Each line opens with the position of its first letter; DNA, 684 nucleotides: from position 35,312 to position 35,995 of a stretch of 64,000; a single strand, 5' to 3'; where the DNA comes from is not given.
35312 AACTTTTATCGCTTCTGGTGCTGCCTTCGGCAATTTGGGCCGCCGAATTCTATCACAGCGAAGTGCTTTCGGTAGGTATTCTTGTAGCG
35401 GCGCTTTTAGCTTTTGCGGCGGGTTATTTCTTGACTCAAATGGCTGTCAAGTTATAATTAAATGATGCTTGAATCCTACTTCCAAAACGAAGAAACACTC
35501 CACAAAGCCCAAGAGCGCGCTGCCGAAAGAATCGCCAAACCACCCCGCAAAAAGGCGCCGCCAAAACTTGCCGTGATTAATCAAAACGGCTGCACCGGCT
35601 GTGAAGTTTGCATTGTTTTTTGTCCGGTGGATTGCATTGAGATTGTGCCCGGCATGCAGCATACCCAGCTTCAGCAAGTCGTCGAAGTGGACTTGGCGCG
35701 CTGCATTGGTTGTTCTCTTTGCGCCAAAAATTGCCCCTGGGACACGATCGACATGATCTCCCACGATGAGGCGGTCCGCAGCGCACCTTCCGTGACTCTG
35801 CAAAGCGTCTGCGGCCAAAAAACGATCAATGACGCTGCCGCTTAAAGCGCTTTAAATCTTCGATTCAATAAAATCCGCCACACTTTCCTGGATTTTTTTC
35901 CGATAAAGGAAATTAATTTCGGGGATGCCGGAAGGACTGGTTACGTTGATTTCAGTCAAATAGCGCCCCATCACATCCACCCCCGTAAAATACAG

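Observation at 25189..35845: Unusual respiratory locus: Rieske / cytochrome b / subunit IV / octaheme cytochrome c with copper and heme A/O maturation genes but no oxidase subunits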

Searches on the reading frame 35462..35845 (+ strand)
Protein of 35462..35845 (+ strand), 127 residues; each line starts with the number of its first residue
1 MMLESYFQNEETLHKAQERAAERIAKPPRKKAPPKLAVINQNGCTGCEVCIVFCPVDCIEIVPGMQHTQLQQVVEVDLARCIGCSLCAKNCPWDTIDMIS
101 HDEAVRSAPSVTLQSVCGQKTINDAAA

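Call 3: search_protein_families(library=pfam, proteins=[window:35462-35845:+], max_evalue=0.01)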
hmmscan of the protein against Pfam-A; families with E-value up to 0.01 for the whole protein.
window:35462-35845:+ (127 aa): 15 families
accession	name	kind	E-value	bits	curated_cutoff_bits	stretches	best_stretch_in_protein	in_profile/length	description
PF14697.11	Fer4_21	-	2.5e-13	50.3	35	2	37-98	1-59/59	4Fe-4S dicluster domain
PF00037.32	Fer4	-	1.8e-10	40.6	21.1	2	74-96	1-23/24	4Fe-4S binding domain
PF12797.12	Fer4_2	-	5.4e-10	39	24.5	2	73-93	2-22/22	4Fe-4S binding domain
PF13237.11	Fer4_10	-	2.5e-09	37.3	25.5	2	38-92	3-53/53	4Fe-4S dicluster domain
PF12838.12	Fer4_7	-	2.9e-09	37.7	27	1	44-94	2-51/52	4Fe-4S dicluster domain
PF12837.12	Fer4_6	-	1e-07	32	25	1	73-92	1-20/24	4Fe-4S binding domain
PF17179.9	Fer4_22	-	1.4e-06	29.5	27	1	6-57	43-94/95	4Fe-4S dicluster domain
PF12800.12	Fer4_4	-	1.9e-06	28.2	24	0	42-56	2-16/17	4Fe-4S binding domain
PF25160.1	LdpA_Fe-S-bd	-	4.6e-06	26.8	27.6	1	58-101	9-48/49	LdpA Fe-S cluster-binding domain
PF13187.11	Fer4_9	-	8.2e-06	26.2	27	1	44-94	2-50/52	4Fe-4S dicluster domain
PF13183.11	Fer4_8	-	1.3e-05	26.1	27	1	78-93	2-17/68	4Fe-4S dicluster domain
PF13534.11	Fer4_17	-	0.00011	23.1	22.2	0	80-94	1-15/61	4Fe-4S dicluster domain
PF13484.11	Fer4_16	-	0.00016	22.8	30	0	26-56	35-65/66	4Fe-4S double cluster binding domain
PF12798.12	Fer4_3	-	0.0013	19.9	27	0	81-94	1-14/15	4Fe-4S binding domain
PF13459.11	Fer4_15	-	0.0066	17.6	22.4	1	74-92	1-19/66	4Fe-4S single cluster domain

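Call 36: search_protein_families(library=ncbifam, proteins=[window:35462-35845:+], max_evalue=0.01)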
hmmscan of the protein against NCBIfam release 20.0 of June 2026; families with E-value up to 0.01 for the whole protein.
window:35462-35845:+ (127 aa): 84 families (the best 25 are shown)
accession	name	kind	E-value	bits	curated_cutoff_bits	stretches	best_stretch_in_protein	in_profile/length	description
TIGR01944.1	rnfB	subfamily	3.1e-14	53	68.7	1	24-107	95-171/190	RnfABCDGE type electron transport complex subunit B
TIGR01971.1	NuoI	subfamily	4.4e-14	52.1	113.05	1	22-105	21-107/121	NADH-quinone oxidoreductase, chain I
TIGR02179.1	PorD_KorD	subfamily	8e-12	45.1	60.05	1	38-100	21-76/78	2-oxoacid:acceptor oxidoreductase, delta subunit, pyruvate/2-ketoisovalerate family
NF003475.0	PRK05113.1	equivalog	1e-11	45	203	1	24-106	95-170/190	electron transport complex subunit RsxB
NF004536.0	PRK05888.1-1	equivalog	7e-11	41.8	212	1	40-102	56-120/180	NADH-quinone oxidoreductase subunit NuoI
NF005415.0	PRK06991.1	equivalog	2.6e-10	40.4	281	2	32-65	105-138/284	electron transport complex subunit RsxB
NF042909.1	FMH_DH_FwdF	exception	3.6e-10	39.5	375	1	39-124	135-224/336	tungsten-dependent formylmethanofuran dehydrogenase subunit FwdF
NF045874.1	Vhu_polyferre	exception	4.5e-10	38.8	600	1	23-98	109-176/381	F420-non-reducing hydrogenase associated-polyferredoxin VhuB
NF006221.0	PRK08348.1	subfamily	1e-09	38.2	124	2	38-99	40-95/136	NADH-plastoquinone oxidoreductase subunit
NF040684.1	PorD_Arch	equivalog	6.4e-09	35.8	120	1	38-100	28-83/85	pyruvate synthase subunit PorD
NF045790.1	OxalOxreddelta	equivalog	3.7e-08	32.9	230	1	37-99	255-309/316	oxalate oxidoreductase subunit delta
NF038196.1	ferrodoxin_EFR1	subfamily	5.8e-08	33.1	75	1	72-100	178-205/242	EFR1 family ferrodoxin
NF006446.0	PRK08764.1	equivalog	6.9e-08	32.5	220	2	41-63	115-137/139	Rnf electron transport complex subunit RnfB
TIGR02951.1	DMSO_dmsB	equivalog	9.3e-08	32.2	214.1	1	58-105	72-121/161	DMSO/selenate family reductase complex B subunit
TIGR02700.1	flavo_MJ0208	hypoth_equivalog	9.8e-08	31.5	251.35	1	38-98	144-196/234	dihydromethanopterin reductase (acceptor)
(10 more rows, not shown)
